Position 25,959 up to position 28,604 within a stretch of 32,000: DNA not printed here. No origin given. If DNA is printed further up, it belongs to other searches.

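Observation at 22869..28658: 1929-aa fusion of a large unassigned polytopic membrane domain to a GH94 phosphorylase domain, with no GT84 domain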

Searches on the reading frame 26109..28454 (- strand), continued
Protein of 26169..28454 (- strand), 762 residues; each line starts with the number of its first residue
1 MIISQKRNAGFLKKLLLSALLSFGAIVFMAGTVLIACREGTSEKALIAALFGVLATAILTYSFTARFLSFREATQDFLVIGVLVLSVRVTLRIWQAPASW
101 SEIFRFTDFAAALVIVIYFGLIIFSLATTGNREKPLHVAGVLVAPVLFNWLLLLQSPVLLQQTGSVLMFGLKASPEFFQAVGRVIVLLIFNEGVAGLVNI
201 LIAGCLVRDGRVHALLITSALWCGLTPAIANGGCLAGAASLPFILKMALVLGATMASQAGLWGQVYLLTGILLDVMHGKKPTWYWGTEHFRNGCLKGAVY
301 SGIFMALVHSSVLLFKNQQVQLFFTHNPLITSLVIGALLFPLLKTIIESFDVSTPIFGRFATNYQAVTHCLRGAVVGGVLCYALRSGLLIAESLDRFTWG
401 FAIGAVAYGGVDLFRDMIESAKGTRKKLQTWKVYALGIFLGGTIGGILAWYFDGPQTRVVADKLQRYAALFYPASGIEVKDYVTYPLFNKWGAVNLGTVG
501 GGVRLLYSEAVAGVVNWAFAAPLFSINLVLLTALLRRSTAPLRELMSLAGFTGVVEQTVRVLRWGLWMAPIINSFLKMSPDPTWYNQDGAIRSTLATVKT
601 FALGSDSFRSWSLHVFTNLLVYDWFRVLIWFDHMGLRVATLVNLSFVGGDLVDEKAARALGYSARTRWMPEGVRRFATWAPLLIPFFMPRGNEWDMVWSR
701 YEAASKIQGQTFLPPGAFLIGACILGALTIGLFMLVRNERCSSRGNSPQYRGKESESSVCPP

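Call 70: predict_structure(alignment_id=A5)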
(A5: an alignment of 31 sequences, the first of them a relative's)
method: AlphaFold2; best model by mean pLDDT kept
length: 1078 residues; sequences in the alignment: 31
mean_pLDDT: 77.6   pTM: 0.71
mean pLDDT of the five models: 77.6, 77.2, 74.2, 73.0, 71.7
residues with pLDDT >= 90: 253; 70-90: 547; 50-70: 180; < 50: 98
segments of 3 or more residues with pLDDT < 50: 1-3, 20-28, 218-229, 797-804, 806-808, 887-891, 897-903, 968-971, 1005-1014, 1048-1078
pLDDT, mean of each block of 10 residues (from residue 1): 53 59 47 87 88 86 87 86 87 86 67 87 85 83 86 85 79 87 87 92 89 61 44 83 95 92 87 96 90 92 95 78 86 92 89 79 84 83 92 89 93 92 83 92 94 88 83 93 92 88 88 92 87 87 89 91 81 57 78 90 89 86 92 90 86 83 82 79 84 83 63 82 91 79 79 73 73 82 80 57 48 71 78 78 65 63 58 58 52 50 54 77 75 85 92 91 66 60 64 58 46 54 73 68 53 32 26 27
secondary structure, 60 per line:
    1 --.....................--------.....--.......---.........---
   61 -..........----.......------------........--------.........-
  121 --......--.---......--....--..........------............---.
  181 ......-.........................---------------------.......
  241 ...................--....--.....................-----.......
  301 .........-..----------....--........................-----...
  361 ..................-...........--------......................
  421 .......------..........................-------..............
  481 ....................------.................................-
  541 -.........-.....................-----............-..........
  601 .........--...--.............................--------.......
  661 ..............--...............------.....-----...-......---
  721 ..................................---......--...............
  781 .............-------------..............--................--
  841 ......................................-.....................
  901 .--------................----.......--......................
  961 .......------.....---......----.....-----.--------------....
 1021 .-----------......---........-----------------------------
elements in order (helices of 4 or more, strands of 3 or more residues): H3-23 E39-45 E49-57 E62-71 E76-82 E95-102 E111-119 E123-128 E135-140 H143-146 E149-158 E165-176 H180-186 H188-212 H234-259 H262-265 H268-288 H294-309 H323-326 H331-352 H358-378 H380-390 H399-427 H434-459 H467-500 H507-539 H542-550 H552-572 H578-589 H591-609 H617-645 H654-674 H677-691 E698-702 E712-717 H721-754 H758-763 H766-793 H807-820 H823-838 H841-878 H880-901 H910-925 H930-936 H939-967 E974-978 E982-987 E992-996 E1017-1021 E1033-1038 H1042-1049

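Call 72: fold_search(model_id=the predicted structure, library=pdb)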
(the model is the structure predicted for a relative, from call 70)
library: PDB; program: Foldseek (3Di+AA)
matches with E <= 10: 670; with E <= 0.001: 5
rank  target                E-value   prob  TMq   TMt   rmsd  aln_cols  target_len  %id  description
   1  6r3m_A                4.5e-05  1.00  0.11  0.57   5.4       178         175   13  Family 11 Carbohydrate-Binding Module from Clostridium thermocellum in complex with beta-1,3-1,4-mixed-linked tetrasac (released 2020-02-05)
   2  6r31_A                5.4e-05  1.00  0.11  0.57   5.4       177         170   13  Family 11 Carbohydrate-Binding Module from Clostridium thermocellum in complex with beta-1,3-1,4-mixed-linked tetrasac (released 2020-02-05)
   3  1v0a                  6.3e-05  1.00  0.11  0.60   4.4       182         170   12  Family 11 Carbohydrate-Binding Module of cellulosomal cellulase Lic26A-Cel5E of Clostridium thermocellum (released 2005-01-12)
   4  2lro_MODEL_1_A        4.5e-04  1.00  0.12  0.61   5.2       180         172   13  Solution structure, dynamics and binding studies of CtCBM11 (released 2013-02-06)
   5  5w6h_A                8.1e-04  1.00  0.10  0.15   4.7       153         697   13  Crystal structure of Bacteriophage CBA120 tailspike protein 4 enzymatically active domain (TSP4dN, orf213) (released 2018-10-24)
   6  8hcj_C                2.1e-03  1.00  0.10  0.22   5.0       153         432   13  Structure of GH43 family enzyme, Xylan 1, 4 Beta- xylosidase from pseudopedobacter saltans (released 2023-11-15)
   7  4xup_C                2.1e-03  1.00  0.10  0.46   5.9       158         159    9  Structure of the N-terminal CBM22-1-CBM22-2 tandem domain from Paenibacillus barcinonensis Xyn10C (released 2015-06-03)
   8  7t7y                  2.2e-03  1.00  0.09  0.46   8.7       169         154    9  The crystal structure of family 8 carbohydrate-binding module from Dictyostelium discoideum complexed with iodine atoms (released 2022-04-20)
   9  1of3_A                2.7e-03  1.00  0.10  0.46   7.3       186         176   16  Structural and thermodynamic dissection of specific mannan recognition by a carbohydrate-binding module, TmCBM27 (released 2003-04-17)
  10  2w91                  2.9e-03  1.00  0.11  0.18   3.6       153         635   15  Structure of a Streptococcus pneumoniae family 85 glycoside hydrolase, Endo-D. (released 2009-01-27)
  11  6zps_AAA              3.4e-03  1.00  0.10  0.16   5.6       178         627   12  Structure of Unliganded MgGH51 a-L-Arabinofuranosidase Crystal Type 3 Collected at 2.75 A (released 2020-11-11)
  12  3gdb                  3.6e-03  1.00  0.11  0.18   3.8       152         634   16  Crystal structure of Spr0440 glycoside hydrolase domain, Endo-D from Streptococcus pneumoniae R6 (released 2009-03-17)
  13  9jsi_A                6.7e-03  1.00  0.09  0.19   8.1       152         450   12  Clostridium perfringens iota toxin pore Ib in prepore II state (released 2025-05-14)
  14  8a28_A                7.8e-03  1.00  0.09  0.23   6.2       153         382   16  Structure of the astacin zymogen of LAST-MAM from Limulus polyphemus (released 2022-10-19)
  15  3p6b_A                8.1e-03  1.00  0.10  0.46   5.9       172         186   14  The crystal structure of CelK CBM4 from Clostridium thermocellum (released 2011-08-24)
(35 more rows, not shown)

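Call 74: find_encoding_contigs(protein=P0177, flank=10000, max_places=2)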
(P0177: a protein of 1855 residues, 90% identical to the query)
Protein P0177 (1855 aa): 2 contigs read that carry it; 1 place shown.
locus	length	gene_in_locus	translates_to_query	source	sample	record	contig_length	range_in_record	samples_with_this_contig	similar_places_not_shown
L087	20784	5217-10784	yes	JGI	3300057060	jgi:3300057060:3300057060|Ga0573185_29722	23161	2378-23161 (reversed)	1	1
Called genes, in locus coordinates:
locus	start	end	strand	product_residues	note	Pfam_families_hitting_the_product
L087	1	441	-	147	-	?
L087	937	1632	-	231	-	PF02777:Sod_Fe_C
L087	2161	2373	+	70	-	PF00313:CSD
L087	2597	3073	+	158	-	PF13380:CoA_binding_2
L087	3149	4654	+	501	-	-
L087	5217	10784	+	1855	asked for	PF06165:GH94_b-supersand, PF17167:Glyco_hydro_94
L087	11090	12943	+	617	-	PF00009:GTP_EFTU, PF01926:MMR_HSR1 (weak), PF22042:EF-G_D2 (weak), PF03144:GTP_EFTU_D2, PF00679:EFG_C, PF21018:BipA_C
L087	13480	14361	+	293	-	PF03602:Cons_hypoth95 (faint), PF01555:N6_N4_Mtase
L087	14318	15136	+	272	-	PF09233:Endonuc-EcoRV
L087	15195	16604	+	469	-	PF01555:N6_N4_Mtase (faint)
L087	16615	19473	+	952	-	PF24389:ORC-CDC6-like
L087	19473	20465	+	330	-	-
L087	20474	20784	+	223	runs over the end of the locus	PF02511:Thy1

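Call 75: find_encoding_contigs(protein=P0191, flank=10000, max_places=1)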
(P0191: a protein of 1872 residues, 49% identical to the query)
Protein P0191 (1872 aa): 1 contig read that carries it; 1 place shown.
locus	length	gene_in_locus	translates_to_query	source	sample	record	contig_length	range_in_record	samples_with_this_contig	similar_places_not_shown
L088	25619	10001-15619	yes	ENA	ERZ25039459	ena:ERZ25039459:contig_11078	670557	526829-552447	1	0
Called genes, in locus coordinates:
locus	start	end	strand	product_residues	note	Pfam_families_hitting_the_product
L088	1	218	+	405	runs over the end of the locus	PF00702:Hydrolase, PF13246:Cation_ATPase, PF00689:Cation_ATPase_C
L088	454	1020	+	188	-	PF25917:BSH_RND (weak), PF25876:HH_MFP_RND (weak)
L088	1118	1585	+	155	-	PF25954:Beta-barrel_RND_2, PF25944:Beta-barrel_RND, PF25975:CzcB_C (weak), PF25989:YknX_C (weak)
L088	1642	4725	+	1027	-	PF00873:ACR_tran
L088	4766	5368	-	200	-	PF01061:ABC2_membrane, PF12698:ABC2_membrane_3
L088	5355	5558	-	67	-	-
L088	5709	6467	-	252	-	PF00005:ABC_tran, PF13304:AAA_21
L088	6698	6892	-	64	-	-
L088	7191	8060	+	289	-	PF00892:EamA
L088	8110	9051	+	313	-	PF07819:PGAP1 (faint), PF00561:Abhydrolase_1, PF12146:Hydrolase_4, PF12697:Abhydrolase_6, PF07859:Abhydrolase_3 (weak), PF07224:Chlorophyllase (weak), PF00561:Abhydrolase_1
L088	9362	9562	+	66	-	PF00313:CSD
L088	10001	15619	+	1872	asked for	PF06165:GH94_b-supersand, PF17167:Glyco_hydro_94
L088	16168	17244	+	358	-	PF04349:MdoG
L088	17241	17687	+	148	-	-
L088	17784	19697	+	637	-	PF00590:TP_methylase, PF11760:CbiG_N, PF01890:CbiG_C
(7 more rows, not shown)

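Call 79: search_protein_families(library=pfam, proteins=[L004:1179-2822:+, L010:3778-6198:+, L058:15395-16579:+, L054:1611-2624:+, L077:5200-6348:-, L072:8060-8791:-, L072:7304-8050:+, L073:2067-3269:+, L087:3149-4654:+], max_evalue=0.001)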
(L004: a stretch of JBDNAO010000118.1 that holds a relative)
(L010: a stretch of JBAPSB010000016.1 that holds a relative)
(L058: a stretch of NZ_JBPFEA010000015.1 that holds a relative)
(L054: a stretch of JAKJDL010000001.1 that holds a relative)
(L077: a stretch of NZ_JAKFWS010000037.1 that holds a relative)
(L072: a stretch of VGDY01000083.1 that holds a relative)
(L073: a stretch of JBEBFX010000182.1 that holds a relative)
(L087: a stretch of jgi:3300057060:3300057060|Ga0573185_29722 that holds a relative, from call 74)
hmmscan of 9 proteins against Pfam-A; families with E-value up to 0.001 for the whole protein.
L004:1179-2822:+ (548 aa): 2 families
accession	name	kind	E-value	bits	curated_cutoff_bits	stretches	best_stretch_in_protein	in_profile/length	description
PF00501.34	AMP-binding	-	7.9e-75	252.5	29.9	1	33-405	11-384/384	AMP-binding enzyme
PF13193.12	AMP-binding_C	-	6.5e-15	56.2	24.5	1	456-537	2-76/76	AMP-binding enzyme C-terminal domain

L010:3778-6198:+ (807 aa): 2 families
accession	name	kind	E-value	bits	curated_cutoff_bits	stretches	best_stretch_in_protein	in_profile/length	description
PF01935.23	DUF87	-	1.3e-05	25.9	23.2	1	33-80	20-68/220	Helicase HerA, central domain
PF05872.18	HerA_C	-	0.00033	19.9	22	0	36-78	21-63/502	Helicase HerA-like C-terminal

L058:15395-16579:+ (395 aa): 1 family
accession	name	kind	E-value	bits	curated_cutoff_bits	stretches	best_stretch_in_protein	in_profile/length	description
PF00871.23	Acetate_kinase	-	3.2e-117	391.9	22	1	5-382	2-392/392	Acetokinase family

L054:1611-2624:+ (338 aa): 4 families
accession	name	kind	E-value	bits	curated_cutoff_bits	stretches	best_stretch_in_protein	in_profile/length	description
PF13437.12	HlyD_3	-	2.9e-15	57.3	22.2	1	132-223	2-96/106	HlyD family secretion protein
PF16576.10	HlyD_D23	-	2.3e-14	53.6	30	1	119-204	98-185/214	Barrel-sandwich domain of CusB or HlyD membrane-fusion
PF13533.13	Biotin_lipoyl_2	-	5.2e-09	36.1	29.8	1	70-100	1-31/32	Biotin-lipoyl like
PF00364.28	Biotin_lipoyl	-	1.2e-06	28.7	22.1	1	70-100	43-73/73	Biotin-requiring enzyme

L077:5200-6348:- (383 aa): 1 family
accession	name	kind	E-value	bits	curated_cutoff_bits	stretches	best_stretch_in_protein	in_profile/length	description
PF03969.22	AFG1_ATPase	-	6.8e-115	384.3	27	1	9-371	4-359/361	AFG1-like ATPase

L072:8060-8791:- (244 aa): 0 families

L072:7304-8050:+ (249 aa): 2 families
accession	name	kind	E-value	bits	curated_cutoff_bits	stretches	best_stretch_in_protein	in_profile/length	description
PF00149.33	Metallophos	-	5.2e-12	47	21.5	1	4-181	18-191/191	Calcineurin-like phosphoesterase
PF12850.12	Metallophos_2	-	0.00026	21.5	27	1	5-185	17-123/154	Calcineurin-like phosphoesterase superfamily domain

L073:2067-3269:+ (401 aa): 3 families
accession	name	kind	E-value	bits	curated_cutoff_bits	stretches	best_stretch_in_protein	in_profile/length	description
PF07690.21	MFS_1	-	1e-38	133.6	33.4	2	23-229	2-208/347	Major Facilitator Superfamily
PF00083.30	Sugar_tr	-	1.9e-16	60.4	22.3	2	54-194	47-190/452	Sugar (and other) transporter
PF12832.13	MFS_1_like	-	5e-06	26.3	25.2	1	42-170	24-87/373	MFS_1 like family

L087:3149-4654:+ (501 aa): 0 families
